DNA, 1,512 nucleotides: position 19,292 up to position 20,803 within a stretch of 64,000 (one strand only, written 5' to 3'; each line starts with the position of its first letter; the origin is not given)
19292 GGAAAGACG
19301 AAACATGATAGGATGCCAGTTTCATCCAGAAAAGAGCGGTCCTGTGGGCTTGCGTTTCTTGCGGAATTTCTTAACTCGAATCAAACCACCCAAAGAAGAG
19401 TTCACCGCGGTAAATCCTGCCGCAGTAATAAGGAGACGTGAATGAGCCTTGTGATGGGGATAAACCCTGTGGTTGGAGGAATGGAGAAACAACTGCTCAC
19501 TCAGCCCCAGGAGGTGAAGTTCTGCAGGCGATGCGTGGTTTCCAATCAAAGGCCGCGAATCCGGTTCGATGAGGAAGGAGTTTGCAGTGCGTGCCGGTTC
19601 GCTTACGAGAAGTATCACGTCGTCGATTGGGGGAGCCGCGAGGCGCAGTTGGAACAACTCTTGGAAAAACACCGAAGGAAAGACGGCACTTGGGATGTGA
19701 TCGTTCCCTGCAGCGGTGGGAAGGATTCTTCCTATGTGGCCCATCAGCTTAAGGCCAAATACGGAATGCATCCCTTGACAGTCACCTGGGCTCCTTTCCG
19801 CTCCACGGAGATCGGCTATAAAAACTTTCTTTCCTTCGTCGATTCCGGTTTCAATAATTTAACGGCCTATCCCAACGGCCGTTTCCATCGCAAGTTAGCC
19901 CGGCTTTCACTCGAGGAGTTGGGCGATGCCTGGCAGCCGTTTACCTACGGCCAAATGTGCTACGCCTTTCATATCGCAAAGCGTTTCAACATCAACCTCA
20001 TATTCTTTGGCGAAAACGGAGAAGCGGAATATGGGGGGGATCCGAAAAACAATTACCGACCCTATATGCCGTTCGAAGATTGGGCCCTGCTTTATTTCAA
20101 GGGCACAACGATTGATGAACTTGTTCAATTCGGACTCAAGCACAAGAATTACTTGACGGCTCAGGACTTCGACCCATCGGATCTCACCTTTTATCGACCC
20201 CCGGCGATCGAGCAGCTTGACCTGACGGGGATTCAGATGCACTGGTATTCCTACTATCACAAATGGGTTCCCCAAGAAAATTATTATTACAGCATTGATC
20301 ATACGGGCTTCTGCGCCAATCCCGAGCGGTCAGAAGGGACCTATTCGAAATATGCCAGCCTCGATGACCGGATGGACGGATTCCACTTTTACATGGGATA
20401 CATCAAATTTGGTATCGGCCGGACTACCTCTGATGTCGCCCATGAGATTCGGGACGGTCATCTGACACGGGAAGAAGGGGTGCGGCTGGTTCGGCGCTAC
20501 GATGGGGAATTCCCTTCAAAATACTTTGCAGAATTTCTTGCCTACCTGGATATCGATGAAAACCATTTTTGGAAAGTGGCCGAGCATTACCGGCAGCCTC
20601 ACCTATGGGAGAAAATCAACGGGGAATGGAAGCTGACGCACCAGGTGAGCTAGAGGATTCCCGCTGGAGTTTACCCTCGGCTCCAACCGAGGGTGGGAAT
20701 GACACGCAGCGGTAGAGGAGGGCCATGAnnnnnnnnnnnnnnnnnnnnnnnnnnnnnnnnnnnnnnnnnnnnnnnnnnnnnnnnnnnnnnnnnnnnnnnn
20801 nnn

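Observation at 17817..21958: WbuXYZ-type acetamidino (acetimidoyl) module with duplicated PP-loop amidotransferase, inserted into a legionaminic-acid locus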

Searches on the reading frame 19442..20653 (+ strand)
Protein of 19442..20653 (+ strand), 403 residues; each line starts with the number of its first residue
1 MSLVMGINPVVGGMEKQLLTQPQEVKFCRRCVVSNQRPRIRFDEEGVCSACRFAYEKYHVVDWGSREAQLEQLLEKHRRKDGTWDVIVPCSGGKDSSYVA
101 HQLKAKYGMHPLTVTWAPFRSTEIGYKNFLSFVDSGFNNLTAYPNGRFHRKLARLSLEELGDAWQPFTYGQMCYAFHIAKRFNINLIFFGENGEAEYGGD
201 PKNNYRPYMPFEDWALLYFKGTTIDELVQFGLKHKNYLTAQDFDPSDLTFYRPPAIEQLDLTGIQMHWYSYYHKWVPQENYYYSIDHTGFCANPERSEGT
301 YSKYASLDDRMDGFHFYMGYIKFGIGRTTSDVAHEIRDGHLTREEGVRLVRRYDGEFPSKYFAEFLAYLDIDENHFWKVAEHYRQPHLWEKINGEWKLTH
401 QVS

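Call 4: search_protein_families(library=pfam, proteins=[window:19442-20653:+])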
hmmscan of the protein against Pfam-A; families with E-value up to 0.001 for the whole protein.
window:19442-20653:+ (403 aa): 0 families

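Call 5: search_protein_families(library=ncbifam, proteins=[window:19442-20653:+])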
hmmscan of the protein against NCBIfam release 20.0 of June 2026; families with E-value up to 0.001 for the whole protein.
window:19442-20653:+ (403 aa): 1 family
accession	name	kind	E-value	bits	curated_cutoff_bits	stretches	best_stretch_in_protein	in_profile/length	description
TIGR03573.1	WbuX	subfamily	1.3e-99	333.9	203.2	1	25-380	1-343/344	N-acetyl sugar amidotransferase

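Call 12: search_solved_structures(query=window:19442-20653:+, max_evalue=0.01)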
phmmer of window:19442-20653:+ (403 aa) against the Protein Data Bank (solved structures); distinct sequences matched with E-value up to 0.01: 1.
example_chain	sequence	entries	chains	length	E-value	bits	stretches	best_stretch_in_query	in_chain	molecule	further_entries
8wex_A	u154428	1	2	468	1e-102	347.6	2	21-387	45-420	N-acetyl sugar amidotransferase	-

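Call 17: find_encoding_contigs(protein=window:19442-20653:+, flank=10000, max_places=6)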
Protein window:19442-20653:+ (403 aa): 2 contigs read that carry it; 2 places shown.
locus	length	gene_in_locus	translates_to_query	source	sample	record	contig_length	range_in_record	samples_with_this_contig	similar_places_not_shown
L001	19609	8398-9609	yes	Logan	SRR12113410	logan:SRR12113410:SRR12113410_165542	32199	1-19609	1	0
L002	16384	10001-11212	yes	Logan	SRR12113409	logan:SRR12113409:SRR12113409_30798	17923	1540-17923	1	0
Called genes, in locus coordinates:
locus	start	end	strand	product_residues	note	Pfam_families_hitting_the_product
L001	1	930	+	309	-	?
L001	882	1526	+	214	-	PF17836:PglD_N, PF25084:LbH_EIF2B (faint), PF25087:GMPPB_C (faint), PF00132:Hexapep (weak)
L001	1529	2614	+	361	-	PF00571:CBS (faint), PF13185:GAF_2 (faint), PF00483:NTP_transferase, PF12804:NTP_transf_3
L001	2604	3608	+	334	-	PF05368:NmrA (weak), PF01073:3Beta_HSD, PF01370:Epimerase, PF02719:Polysacc_synt_2, PF04321:RmlD_sub_bind, PF07993:NAD_binding_4, PF13460:NAD_binding_10, PF16363:GDP_Man_Dehyd, +1 more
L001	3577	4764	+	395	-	PF01041:DegT_DnrJ_EryC1, PF00155:Aminotran_1_2 (weak)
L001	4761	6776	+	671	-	-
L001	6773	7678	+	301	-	PF00977:His_biosynth, PF03060:NMO (faint), PF05690:ThiG (faint), PF01207:Dus (faint)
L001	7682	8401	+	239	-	PF00117:GATase, PF07685:GATase_3 (weak)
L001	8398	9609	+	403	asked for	-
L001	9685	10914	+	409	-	-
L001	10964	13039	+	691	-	-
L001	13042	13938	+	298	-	PF00535:Glycos_transf_2, PF10111:Glyco_tranf_2_2, PF13641:Glyco_tranf_2_3 (weak)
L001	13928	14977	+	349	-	PF01073:3Beta_HSD, PF01370:Epimerase, PF02719:Polysacc_synt_2, PF04321:RmlD_sub_bind (weak), PF07993:NAD_binding_4 (faint), PF16363:GDP_Man_Dehyd, PF13460:NAD_binding_10 (weak)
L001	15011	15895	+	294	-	PF01370:Epimerase, PF04321:RmlD_sub_bind, PF16363:GDP_Man_Dehyd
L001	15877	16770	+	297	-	PF00535:Glycos_transf_2, PF10111:Glyco_tranf_2_2, PF13641:Glyco_tranf_2_3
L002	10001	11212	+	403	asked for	-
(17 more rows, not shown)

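Call 25: find_homologous_proteins(query=window:19442-20653:+)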
Query window:19442-20653:+ (403 aa): 7980 proteins with E <= 0.001 among 8000 candidates; the best 120 are listed.
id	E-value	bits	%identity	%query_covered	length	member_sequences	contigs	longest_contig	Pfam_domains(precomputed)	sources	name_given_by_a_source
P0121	4.5e-279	944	100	97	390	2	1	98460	-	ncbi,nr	ncbi:MAG: N-acetyl sugar amidotransferase [Candidatus Omnitrophica bacterium]|nr:N-acetyl sugar amid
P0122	1.8e-236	803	80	99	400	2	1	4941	-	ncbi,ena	-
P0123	5.6e-233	792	80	98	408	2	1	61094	-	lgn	-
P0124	1.7e-232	790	79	98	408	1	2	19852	-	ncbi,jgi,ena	-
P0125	2.1e-226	770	77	98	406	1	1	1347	-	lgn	-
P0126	3.0e-226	770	77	98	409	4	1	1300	-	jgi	jgi:N-acetyl sugar amidotransferase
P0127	5.9e-226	769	77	99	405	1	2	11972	-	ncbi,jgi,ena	-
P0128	3.3e-225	766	77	98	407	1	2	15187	-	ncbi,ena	-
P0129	3.8e-224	763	77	98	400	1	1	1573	-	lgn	-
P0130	7.9e-224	762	77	98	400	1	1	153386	-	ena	-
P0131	2.5e-223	760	77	98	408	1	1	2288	-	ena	-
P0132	5.4e-223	759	76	98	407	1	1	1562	-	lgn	-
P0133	5.5e-223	759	77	98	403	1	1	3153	-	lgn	-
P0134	7.7e-223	758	78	98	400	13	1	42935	-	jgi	jgi:N-acetyl sugar amidotransferase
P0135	5.2e-221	752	76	98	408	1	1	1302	-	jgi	jgi:N-acetyl sugar amidotransferase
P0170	6.7e-206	702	72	97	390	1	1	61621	-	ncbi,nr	ncbi:MAG: N-acetyl sugar amidotransferase [Nitrospirae bacterium]|nr:N-acetyl sugar amidotransferase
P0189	2.0e-193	661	68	97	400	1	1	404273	-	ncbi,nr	ncbi:MAG: N-acetyl sugar amidotransferase [Candidatus Gorgyraea atricola]|nr:N-acetyl sugar amidotra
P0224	1.5e-181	622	63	98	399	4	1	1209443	-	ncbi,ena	-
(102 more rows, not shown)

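Call 27: find_encoding_contigs(protein=P0134, flank=10000, max_places=1)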
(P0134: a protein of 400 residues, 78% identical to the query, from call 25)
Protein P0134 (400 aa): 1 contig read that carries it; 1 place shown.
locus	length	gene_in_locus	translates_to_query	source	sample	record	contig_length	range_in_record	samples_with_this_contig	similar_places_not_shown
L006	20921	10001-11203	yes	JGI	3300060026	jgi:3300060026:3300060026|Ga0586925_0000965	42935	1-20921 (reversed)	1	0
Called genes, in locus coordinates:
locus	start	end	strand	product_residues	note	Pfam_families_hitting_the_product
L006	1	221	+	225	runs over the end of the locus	PF02348:CTP_transf_3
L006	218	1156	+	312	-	PF00389:2-Hacid_dh, PF02826:2-Hacid_dh_C, PF03446:NAD_binding_2 (faint)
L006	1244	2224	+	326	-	PF01408:GFO_IDH_MocA, PF22725:GFO_IDH_MocA_C3, PF02894:GFO_IDH_MocA_C (weak)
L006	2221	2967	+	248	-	PF02348:CTP_transf_3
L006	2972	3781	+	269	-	PF00106:adh_short, PF01370:Epimerase (weak), PF08659:KR (weak), PF13561:adh_short_C2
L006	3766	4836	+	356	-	PF03102:NeuB, PF08666:SAF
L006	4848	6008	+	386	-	PF02350:Epimerase_2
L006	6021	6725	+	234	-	PF17836:PglD_N, PF25087:GMPPB_C (faint), PF25084:LbH_EIF2B (faint), PF14602:Hexapep_2 (faint), PF00132:Hexapep (weak)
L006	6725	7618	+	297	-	PF00977:His_biosynth, PF03060:NMO (faint)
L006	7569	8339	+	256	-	PF00117:GATase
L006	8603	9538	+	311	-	-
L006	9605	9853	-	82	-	-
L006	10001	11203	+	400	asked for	-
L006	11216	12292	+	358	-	PF00571:CBS (faint), PF00483:NTP_transferase, PF12804:NTP_transf_3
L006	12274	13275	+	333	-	PF04321:RmlD_sub_bind, PF05368:NmrA, PF01073:3Beta_HSD, PF01370:Epimerase, PF02719:Polysacc_synt_2, PF07993:NAD_binding_4, PF13460:NAD_binding_10, PF16363:GDP_Man_Dehyd, +1 more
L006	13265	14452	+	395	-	PF01041:DegT_DnrJ_EryC1, PF00155:Aminotran_1_2 (weak)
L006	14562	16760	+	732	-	-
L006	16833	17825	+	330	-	PF05050:Methyltransf_21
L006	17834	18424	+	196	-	PF00132:Hexapep, PF14602:Hexapep_2 (weak)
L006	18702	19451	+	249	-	PF02348:CTP_transf_3, PF12804:NTP_transf_3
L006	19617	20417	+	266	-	PF13489:Methyltransf_23 (weak), PF13847:Methyltransf_31 (weak), PF08241:Methyltransf_11, PF08242:Methyltransf_12, PF13649:Methyltransf_25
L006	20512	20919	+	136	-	?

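Call 28: find_encoding_contigs(protein=P0170, flank=10000, max_places=1)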
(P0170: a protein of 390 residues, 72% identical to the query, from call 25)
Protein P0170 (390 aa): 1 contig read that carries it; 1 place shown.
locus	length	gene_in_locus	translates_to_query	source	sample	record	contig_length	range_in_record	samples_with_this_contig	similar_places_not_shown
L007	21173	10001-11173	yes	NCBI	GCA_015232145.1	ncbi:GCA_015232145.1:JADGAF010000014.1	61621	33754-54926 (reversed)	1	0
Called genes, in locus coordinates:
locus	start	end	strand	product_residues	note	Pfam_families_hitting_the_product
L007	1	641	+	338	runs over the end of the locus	-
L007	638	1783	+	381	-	PF01041:DegT_DnrJ_EryC1, PF00155:Aminotran_1_2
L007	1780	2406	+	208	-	PF17836:PglD_N, PF00132:Hexapep, PF25087:GMPPB_C (weak), PF00132:Hexapep, PF14602:Hexapep_2 (weak)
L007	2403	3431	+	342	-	PF03102:NeuB, PF08666:SAF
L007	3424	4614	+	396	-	PF02350:Epimerase_2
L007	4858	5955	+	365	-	PF00571:CBS (faint), PF00483:NTP_transferase, PF12804:NTP_transf_3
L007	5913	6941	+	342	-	PF01408:GFO_IDH_MocA, PF02894:GFO_IDH_MocA_C, PF22725:GFO_IDH_MocA_C3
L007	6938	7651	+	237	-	PF02348:CTP_transf_3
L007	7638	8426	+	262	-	PF00106:adh_short, PF01370:Epimerase (weak), PF08659:KR (weak), PF13561:adh_short_C2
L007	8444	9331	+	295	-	PF00977:His_biosynth, PF03060:NMO (faint), PF01207:Dus (faint)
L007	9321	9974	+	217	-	PF00117:GATase, PF01174:SNO (faint), PF07685:GATase_3 (weak)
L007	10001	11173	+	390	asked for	-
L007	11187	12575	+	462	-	PF02310:B12-binding, PF04055:Radical_SAM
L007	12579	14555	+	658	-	PF27878:PFTS_polysacc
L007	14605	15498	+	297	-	PF21570:ArgZ-like_C_2nd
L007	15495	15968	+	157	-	PF01467:CTP_transf_like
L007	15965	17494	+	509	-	PF01467:CTP_transf_like, PF00294:PfkB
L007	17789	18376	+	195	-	PF13580:SIS_2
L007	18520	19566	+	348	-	-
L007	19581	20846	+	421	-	PF04055:Radical_SAM (faint)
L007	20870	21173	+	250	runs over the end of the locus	PF08889:WbqC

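Call 44: find_encoding_contigs(protein=P0130, flank=10000, max_places=1)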
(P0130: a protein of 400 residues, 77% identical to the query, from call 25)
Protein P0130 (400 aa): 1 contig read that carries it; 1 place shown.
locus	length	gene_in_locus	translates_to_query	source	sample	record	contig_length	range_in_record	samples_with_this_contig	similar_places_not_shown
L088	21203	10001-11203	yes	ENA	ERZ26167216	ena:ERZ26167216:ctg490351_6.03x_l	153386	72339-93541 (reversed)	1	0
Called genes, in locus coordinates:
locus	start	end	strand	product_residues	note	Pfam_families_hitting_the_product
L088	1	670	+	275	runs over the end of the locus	PF00664:ABC_membrane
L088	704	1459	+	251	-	PF13555:AAA_29 (faint), PF00005:ABC_tran, PF13304:AAA_21 (faint), PF02463:SMC_N (weak)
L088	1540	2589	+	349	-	PF01408:GFO_IDH_MocA (weak)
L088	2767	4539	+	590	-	PF00664:ABC_membrane, PF00005:ABC_tran, PF02463:SMC_N (weak)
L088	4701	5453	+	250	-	PF02348:CTP_transf_3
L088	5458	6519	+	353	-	PF03102:NeuB, PF08666:SAF (weak)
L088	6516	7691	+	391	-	PF02350:Epimerase_2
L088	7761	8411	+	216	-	PF14602:Hexapep_2 (faint), PF00132:Hexapep (weak)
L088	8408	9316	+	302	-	PF00977:His_biosynth, PF03060:NMO (faint), PF01207:Dus (faint)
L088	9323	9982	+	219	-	PF00117:GATase, PF01174:SNO (faint), PF07685:GATase_3 (weak)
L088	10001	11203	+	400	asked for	-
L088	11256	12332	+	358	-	PF00571:CBS (weak), PF00483:NTP_transferase, PF12804:NTP_transf_3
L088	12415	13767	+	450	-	PF03721:UDPG_MGDP_dh_N, PF00984:UDPG_MGDP_dh, PF03720:UDPG_MGDP_dh_C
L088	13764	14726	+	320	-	PF01073:3Beta_HSD, PF01370:Epimerase, PF02719:Polysacc_synt_2, PF04321:RmlD_sub_bind, PF13460:NAD_binding_10 (weak), PF16363:GDP_Man_Dehyd, PF07993:NAD_binding_4 (weak)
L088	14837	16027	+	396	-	PF01041:DegT_DnrJ_EryC1, PF00155:Aminotran_1_2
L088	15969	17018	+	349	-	PF01073:3Beta_HSD, PF01370:Epimerase, PF02719:Polysacc_synt_2, PF04321:RmlD_sub_bind, PF05368:NmrA, PF07993:NAD_binding_4, PF16363:GDP_Man_Dehyd, PF13460:NAD_binding_10, +1 more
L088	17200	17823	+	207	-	PF01583:APS_kinase, PF08433:KTI12, PF13671:AAA_33 (weak)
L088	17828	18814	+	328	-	-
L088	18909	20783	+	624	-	-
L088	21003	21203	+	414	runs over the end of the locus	PF00872:Transposase_mut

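Call 45: find_encoding_contigs(protein=P0189, flank=10000, max_places=1)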
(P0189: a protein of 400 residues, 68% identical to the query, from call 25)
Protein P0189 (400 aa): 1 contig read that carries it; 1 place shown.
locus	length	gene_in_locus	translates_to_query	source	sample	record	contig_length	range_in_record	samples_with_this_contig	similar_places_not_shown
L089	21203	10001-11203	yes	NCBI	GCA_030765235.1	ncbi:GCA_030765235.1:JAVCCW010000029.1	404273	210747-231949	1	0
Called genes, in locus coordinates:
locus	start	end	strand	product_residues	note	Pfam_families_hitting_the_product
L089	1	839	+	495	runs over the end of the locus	PF02310:B12-binding, PF04055:Radical_SAM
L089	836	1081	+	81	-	PF00550:PP-binding (weak)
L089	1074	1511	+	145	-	PF01575:MaoC_dehydratas, PF13452:FAS1_DH_region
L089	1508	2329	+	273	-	PF02522:Antibiotic_NAT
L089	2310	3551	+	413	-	PF16254:DUF4910, PF09940:DUF2172, PF04389:Peptidase_M28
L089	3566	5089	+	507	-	PF03721:UDPG_MGDP_dh_N, PF00984:UDPG_MGDP_dh, PF03720:UDPG_MGDP_dh_C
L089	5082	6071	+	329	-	PF01073:3Beta_HSD, PF01370:Epimerase, PF02719:Polysacc_synt_2, PF04321:RmlD_sub_bind, PF07993:NAD_binding_4, PF16363:GDP_Man_Dehyd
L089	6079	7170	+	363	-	PF00155:Aminotran_1_2 (weak), PF01041:DegT_DnrJ_EryC1, PF01053:Cys_Met_Meta_PP (weak), PF00266:Aminotran_5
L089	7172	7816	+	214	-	PF17836:PglD_N, PF25084:LbH_EIF2B, PF25087:GMPPB_C, PF00132:Hexapep, PF14602:Hexapep_2 (faint), PF00132:Hexapep (weak)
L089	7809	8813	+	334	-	PF03102:NeuB, PF08666:SAF (weak)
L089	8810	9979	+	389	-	PF02350:Epimerase_2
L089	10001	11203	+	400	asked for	-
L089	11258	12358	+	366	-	PF00571:CBS (weak), PF00483:NTP_transferase, PF12804:NTP_transf_3 (weak)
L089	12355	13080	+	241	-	PF02348:CTP_transf_3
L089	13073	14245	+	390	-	-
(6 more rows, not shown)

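Call 46: find_encoding_contigs(protein=P0224, flank=10000, max_places=1)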
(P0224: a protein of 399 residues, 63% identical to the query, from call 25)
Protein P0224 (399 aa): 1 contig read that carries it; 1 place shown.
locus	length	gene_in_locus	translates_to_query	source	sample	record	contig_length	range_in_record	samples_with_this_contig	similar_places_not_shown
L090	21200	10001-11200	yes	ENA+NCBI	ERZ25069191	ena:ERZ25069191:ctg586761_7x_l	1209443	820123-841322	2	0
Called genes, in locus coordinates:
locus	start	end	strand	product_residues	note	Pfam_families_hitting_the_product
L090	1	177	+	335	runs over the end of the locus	-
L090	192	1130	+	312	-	PF00535:Glycos_transf_2, PF13641:Glyco_tranf_2_3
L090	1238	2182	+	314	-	PF00389:2-Hacid_dh, PF02826:2-Hacid_dh_C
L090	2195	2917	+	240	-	PF00106:adh_short, PF01370:Epimerase, PF08659:KR (faint), PF13561:adh_short_C2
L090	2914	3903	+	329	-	PF01408:GFO_IDH_MocA, PF22725:GFO_IDH_MocA_C3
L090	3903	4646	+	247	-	PF02348:CTP_transf_3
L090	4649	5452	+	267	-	PF23441:SDR (weak), PF00106:adh_short, PF01370:Epimerase (weak), PF08659:KR, PF13561:adh_short_C2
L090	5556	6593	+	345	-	PF03102:NeuB, PF08666:SAF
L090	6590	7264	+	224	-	PF02350:Epimerase_2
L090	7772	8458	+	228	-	PF17836:PglD_N (weak), PF25084:LbH_EIF2B, PF25087:GMPPB_C (faint), PF14602:Hexapep_2 (faint), PF00132:Hexapep (weak)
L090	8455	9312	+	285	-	PF00977:His_biosynth, PF01207:Dus (faint), PF03060:NMO (faint), PF02581:TMP-TENI (faint)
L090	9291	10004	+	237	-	PF00117:GATase, PF07685:GATase_3 (weak)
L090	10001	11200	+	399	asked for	-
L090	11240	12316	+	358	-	PF00571:CBS, PF00483:NTP_transferase, PF12804:NTP_transf_3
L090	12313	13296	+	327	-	PF01073:3Beta_HSD, PF01370:Epimerase, PF02719:Polysacc_synt_2, PF04321:RmlD_sub_bind, PF05368:NmrA, PF07993:NAD_binding_4, PF16363:GDP_Man_Dehyd, PF13460:NAD_binding_10, +1 more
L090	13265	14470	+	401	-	PF01041:DegT_DnrJ_EryC1, PF00155:Aminotran_1_2 (weak)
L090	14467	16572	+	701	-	-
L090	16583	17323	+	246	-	-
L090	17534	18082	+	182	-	PF02348:CTP_transf_3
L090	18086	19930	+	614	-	-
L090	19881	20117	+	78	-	PF00550:PP-binding (weak)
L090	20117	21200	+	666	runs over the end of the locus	PF00676:E1_dh, PF13292:DXP_synthase_N, PF02779:Transket_pyr, PF02780:Transketolase_C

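Call 51: search_protein_families(library=pfam, max_evalue=1, proteins=[L007:12579-14555:+])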
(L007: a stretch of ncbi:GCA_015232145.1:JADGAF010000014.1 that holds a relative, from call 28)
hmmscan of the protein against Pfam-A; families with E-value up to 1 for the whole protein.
L007:12579-14555:+ (658 aa): 0 families

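Call 72: find_related_loci(query=window:19442-20653:+, collection=metagenome_contigs, flank=8000)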
Query window:19442-20653:+ (403 aa) in metagenome_contigs; peptide patterns used: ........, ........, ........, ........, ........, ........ (x = any residue, [..] = any of these).
52 stretches matched a pattern; 35 encode a relative of the query (tblastn E <= 1e-3); 35 distinct loci.
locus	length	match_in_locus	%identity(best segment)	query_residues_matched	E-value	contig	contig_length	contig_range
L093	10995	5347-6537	79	8-403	0e+0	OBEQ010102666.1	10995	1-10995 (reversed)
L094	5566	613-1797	75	8-403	0e+0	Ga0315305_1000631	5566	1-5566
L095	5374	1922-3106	74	8-403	0e+0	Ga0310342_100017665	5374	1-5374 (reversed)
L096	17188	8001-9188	71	8-403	0e+0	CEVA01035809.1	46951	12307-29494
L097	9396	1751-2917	65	14-402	1e-180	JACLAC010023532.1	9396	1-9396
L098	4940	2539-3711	64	14-402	0e+0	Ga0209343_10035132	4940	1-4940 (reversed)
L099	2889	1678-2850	64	14-402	0e+0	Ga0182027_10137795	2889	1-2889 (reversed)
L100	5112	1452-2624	64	14-402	1e-180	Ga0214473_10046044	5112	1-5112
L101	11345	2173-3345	63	14-402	2e-175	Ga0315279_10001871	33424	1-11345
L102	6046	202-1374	63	14-402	7e-176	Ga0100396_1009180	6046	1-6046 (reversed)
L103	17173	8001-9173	62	14-402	2e-172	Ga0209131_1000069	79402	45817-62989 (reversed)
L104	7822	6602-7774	60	14-402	6e-172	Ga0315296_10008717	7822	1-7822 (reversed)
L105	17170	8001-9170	61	14-402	3e-168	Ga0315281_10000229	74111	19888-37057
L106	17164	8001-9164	60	14-402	1e-161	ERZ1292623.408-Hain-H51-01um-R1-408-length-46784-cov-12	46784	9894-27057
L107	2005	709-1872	59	14-402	7e-173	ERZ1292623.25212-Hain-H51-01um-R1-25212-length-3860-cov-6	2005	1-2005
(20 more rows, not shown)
